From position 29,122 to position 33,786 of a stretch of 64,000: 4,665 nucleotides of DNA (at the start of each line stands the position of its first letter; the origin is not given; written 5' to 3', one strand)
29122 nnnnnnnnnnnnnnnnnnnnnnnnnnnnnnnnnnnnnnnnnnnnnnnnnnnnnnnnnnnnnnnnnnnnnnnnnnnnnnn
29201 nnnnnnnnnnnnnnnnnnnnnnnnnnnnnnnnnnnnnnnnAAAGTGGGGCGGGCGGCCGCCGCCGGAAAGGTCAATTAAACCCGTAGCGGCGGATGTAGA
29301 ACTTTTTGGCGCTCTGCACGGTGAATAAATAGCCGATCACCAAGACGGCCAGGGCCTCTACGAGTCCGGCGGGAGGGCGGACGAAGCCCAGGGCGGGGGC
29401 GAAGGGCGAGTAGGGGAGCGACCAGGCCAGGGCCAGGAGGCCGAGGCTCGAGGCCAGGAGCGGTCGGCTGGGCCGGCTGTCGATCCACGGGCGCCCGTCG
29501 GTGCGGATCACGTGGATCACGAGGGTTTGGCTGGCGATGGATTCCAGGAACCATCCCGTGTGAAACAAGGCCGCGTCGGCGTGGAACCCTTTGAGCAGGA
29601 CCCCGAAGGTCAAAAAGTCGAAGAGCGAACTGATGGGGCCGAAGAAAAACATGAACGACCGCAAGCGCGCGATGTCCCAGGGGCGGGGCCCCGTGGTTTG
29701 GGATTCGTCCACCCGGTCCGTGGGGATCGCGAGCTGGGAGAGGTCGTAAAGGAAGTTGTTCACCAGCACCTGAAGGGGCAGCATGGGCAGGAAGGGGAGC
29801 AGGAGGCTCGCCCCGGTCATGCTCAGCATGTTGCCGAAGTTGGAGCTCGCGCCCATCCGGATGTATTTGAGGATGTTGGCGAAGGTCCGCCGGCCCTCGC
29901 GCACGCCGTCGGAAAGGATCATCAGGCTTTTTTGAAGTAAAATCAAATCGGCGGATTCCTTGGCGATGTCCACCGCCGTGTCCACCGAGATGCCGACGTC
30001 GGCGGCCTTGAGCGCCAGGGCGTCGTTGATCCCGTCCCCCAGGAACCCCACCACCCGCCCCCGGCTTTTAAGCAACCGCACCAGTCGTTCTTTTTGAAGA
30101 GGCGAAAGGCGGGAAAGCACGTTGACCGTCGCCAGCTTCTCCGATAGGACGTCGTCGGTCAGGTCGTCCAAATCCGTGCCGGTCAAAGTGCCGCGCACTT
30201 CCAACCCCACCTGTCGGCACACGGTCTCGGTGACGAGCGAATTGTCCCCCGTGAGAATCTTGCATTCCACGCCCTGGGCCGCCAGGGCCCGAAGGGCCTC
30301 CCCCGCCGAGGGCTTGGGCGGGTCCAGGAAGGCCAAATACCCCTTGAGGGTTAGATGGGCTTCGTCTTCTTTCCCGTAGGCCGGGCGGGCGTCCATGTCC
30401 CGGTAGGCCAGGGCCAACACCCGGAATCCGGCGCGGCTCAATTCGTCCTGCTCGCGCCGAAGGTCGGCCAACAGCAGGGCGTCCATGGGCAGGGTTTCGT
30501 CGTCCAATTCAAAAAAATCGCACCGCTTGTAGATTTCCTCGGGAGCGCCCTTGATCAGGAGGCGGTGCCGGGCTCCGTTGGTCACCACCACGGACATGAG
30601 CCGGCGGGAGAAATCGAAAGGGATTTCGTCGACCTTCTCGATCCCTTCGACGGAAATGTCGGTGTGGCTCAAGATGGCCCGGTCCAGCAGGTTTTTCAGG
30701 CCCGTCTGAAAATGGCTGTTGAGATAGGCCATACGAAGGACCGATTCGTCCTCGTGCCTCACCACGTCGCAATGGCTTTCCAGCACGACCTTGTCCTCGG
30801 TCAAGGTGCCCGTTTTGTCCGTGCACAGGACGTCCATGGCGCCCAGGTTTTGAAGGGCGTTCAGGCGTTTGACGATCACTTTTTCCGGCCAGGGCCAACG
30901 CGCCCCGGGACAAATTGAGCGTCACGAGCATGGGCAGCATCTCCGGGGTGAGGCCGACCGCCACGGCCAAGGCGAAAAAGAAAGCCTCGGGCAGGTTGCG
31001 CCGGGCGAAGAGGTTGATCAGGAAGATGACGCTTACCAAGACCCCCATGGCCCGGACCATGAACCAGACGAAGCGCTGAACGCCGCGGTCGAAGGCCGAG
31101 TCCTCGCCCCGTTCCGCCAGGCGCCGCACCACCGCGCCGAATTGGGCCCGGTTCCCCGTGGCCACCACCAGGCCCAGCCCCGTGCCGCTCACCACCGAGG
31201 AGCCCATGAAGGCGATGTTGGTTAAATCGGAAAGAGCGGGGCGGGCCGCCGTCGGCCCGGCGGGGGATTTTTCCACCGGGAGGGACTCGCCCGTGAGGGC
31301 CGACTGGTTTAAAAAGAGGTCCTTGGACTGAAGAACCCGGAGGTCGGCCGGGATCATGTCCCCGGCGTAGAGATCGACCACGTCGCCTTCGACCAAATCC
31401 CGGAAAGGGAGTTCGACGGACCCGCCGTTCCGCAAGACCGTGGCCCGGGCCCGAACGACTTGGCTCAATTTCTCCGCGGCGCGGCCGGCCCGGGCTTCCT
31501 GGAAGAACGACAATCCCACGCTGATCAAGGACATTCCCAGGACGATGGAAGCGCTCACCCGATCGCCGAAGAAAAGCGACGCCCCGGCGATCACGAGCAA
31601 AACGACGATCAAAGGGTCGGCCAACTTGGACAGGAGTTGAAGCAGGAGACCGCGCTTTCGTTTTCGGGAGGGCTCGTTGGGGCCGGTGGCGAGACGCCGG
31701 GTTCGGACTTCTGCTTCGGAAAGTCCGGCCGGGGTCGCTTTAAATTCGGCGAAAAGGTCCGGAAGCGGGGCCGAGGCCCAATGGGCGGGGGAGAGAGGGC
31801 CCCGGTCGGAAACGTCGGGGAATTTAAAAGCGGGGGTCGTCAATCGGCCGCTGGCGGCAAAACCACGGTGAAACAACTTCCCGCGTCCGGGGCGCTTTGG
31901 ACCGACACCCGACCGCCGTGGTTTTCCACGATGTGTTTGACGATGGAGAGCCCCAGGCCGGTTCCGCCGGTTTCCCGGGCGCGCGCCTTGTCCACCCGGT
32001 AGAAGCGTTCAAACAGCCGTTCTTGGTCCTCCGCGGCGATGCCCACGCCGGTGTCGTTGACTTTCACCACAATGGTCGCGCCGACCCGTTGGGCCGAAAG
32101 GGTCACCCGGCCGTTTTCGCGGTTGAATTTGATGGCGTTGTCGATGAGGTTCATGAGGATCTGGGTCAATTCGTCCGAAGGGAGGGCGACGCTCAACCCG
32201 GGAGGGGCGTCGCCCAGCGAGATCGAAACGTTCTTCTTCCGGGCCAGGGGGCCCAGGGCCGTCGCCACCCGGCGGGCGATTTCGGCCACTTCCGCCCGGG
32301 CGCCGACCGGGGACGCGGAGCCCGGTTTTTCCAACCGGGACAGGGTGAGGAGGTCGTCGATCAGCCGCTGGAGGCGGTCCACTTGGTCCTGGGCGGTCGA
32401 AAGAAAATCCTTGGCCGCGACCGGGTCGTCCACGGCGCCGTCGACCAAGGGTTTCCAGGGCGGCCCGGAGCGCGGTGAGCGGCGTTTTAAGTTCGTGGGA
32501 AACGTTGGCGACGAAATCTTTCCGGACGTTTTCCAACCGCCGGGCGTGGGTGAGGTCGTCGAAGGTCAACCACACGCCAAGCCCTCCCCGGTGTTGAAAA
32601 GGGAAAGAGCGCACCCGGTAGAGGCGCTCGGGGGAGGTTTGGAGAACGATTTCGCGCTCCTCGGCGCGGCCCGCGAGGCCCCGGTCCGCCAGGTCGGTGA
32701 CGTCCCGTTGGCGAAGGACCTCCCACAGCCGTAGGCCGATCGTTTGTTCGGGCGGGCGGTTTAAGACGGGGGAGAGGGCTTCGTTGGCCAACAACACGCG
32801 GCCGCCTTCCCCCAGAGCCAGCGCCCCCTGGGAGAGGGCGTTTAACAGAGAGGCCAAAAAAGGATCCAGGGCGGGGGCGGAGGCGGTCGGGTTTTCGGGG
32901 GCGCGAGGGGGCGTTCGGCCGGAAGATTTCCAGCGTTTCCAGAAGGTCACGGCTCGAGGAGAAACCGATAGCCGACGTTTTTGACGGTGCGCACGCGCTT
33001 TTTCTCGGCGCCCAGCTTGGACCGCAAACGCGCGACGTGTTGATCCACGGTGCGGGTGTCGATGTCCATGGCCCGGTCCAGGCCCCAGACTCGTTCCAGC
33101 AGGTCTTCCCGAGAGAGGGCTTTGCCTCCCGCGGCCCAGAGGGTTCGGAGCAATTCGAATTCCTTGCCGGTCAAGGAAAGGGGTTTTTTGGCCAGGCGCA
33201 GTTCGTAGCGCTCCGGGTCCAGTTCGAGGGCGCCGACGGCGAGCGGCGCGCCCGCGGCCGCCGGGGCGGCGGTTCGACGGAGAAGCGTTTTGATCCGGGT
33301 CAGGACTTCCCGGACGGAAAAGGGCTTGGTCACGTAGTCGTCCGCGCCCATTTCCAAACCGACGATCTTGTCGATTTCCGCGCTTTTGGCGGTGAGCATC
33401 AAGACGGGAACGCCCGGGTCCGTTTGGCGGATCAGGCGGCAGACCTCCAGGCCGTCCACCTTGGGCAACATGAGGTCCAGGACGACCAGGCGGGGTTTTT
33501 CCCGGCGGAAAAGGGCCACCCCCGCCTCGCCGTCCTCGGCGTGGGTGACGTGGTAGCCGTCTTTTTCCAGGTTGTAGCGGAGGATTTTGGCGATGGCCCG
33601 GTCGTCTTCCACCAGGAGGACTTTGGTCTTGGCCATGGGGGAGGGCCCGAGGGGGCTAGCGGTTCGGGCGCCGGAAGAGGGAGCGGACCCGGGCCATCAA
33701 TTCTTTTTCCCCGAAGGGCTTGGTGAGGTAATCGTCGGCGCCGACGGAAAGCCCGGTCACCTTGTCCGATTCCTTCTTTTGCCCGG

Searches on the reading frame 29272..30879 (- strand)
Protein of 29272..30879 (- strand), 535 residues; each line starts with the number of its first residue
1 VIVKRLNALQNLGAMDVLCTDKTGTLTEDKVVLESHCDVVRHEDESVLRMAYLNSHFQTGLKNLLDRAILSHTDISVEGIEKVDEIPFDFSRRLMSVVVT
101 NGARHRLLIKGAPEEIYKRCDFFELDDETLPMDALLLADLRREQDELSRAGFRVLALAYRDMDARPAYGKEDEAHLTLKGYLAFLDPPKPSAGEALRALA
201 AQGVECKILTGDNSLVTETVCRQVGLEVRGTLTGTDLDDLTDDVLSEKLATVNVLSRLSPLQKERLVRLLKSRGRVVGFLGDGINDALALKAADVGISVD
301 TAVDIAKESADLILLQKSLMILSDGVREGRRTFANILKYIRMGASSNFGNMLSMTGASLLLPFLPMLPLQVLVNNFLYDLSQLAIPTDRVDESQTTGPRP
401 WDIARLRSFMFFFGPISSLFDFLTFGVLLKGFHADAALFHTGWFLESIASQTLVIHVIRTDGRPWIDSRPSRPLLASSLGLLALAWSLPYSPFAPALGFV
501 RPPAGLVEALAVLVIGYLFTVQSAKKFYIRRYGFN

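Call 11: search_protein_families(library=pfam, max_evalue=1, proteins=[window:29272-30879:-])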
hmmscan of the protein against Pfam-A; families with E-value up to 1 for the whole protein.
window:29272-30879:- (535 aa): 5 families
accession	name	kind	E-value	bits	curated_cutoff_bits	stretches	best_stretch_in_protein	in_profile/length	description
PF00689.26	Cation_ATPase_C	-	1.6e-16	61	27.3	1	363-526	1-174/175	Cation transporting ATPase, C-terminus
PF00702.32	Hydrolase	-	2e-16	61.4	26.4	1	15-294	1-191/191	haloacid dehalogenase-like hydrolase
PF13246.12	Cation_ATPase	-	1.2e-10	41.7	21.7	1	78-122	44-90/91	Cation transport ATPase (P-type)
PF12710.13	HAD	-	0.0021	18.9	27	1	136-290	38-188/189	haloacid dehalogenase-like hydrolase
PF08282.18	Hydrolase_3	-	0.0085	16.3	20.9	1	277-314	206-243/255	haloacid dehalogenase-like hydrolase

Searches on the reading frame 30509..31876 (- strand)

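Call 11: search_protein_families(library=pfam, max_evalue=1, proteins=[window:30509-31876:-])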
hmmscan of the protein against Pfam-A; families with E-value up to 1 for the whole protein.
window:30509-31876:- (455 aa): 3 families
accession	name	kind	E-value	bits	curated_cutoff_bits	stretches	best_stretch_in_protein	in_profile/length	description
PF00122.25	E1-E2_ATPase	-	1.5e-42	145.6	28.1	1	142-331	4-180/181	E1-E2 ATPase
PF00690.31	Cation_ATPase_N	-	2.9e-12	46.5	20.4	1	33-99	1-68/69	Cation transporter/ATPase, N-terminus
PF03739.19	LptF_LptG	-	0.044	13.2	27.9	1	55-124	243-314/353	Lipopolysaccharide export system permease LptF/LptG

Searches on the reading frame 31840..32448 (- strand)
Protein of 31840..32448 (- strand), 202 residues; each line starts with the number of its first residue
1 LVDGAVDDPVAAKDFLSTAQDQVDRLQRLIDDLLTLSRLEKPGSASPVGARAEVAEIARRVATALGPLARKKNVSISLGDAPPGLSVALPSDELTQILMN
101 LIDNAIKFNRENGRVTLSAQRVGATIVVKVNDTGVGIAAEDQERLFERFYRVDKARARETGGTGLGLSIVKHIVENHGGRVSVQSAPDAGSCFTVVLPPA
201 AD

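Call 42: search_protein_families(library=pfam, max_evalue=0.001, proteins=[window:31840-32448:-])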
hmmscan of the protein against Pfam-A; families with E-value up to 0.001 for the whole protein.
window:31840-32448:- (202 aa): 4 families
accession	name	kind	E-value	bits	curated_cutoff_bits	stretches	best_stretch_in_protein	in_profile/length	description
PF02518.31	HATPase_c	-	1e-32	113.3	26.4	1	92-199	4-109/111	Histidine kinase-, DNA gyrase B-, and HSP90-like ATPase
PF00512.31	HisKA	-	1.3e-06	28.8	26.9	1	12-41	36-65/66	His Kinase A (phospho-acceptor) domain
PF14501.12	HATPase_c_5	-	3.5e-05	24.1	22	1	93-186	5-91/102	GHKL domain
PF13589.12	HATPase_c_3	-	0.00054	20.4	25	1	95-167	4-77/137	Histidine kinase-, DNA gyrase B-, and HSP90-like ATPase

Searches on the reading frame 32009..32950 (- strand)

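Call 42: search_protein_families(library=pfam, max_evalue=0.001, proteins=[window:32009-32950:-])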
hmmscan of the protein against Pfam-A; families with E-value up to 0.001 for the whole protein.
window:32009-32950:- (313 aa): 4 families
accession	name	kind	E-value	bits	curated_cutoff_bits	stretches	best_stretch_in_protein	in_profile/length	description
PF00512.31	HisKA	-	2.4e-09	37.5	26.9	1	143-171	2-29/66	His Kinase A (phospho-acceptor) domain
PF08448.16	PAS_4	-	3.1e-07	31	23.1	1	36-138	1-110/110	PAS fold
PF00989.32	PAS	-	2.9e-05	24.5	22.6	1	32-132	3-112/113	PAS fold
PF13426.13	PAS_9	-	0.00084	20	27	0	48-134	9-102/103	PAS domain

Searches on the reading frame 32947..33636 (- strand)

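Call 42: search_protein_families(library=pfam, max_evalue=0.001, proteins=[window:32947-33636:-])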
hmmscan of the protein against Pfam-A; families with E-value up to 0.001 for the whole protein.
window:32947-33636:- (229 aa): 3 families
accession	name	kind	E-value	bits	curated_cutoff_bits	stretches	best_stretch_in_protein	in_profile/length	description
PF00072.30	Response_reg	-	5.6e-31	107.4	30.2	1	6-115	1-110/111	Response regulator receiver domain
PF00486.34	Trans_reg_C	-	6.8e-23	81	26.2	1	151-225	2-77/77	Transcriptional regulatory protein, C terminal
PF23198.2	PDE8A_N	-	0.00072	19.9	29.6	1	4-77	10-85/147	PDE8A-like, N-terminal domain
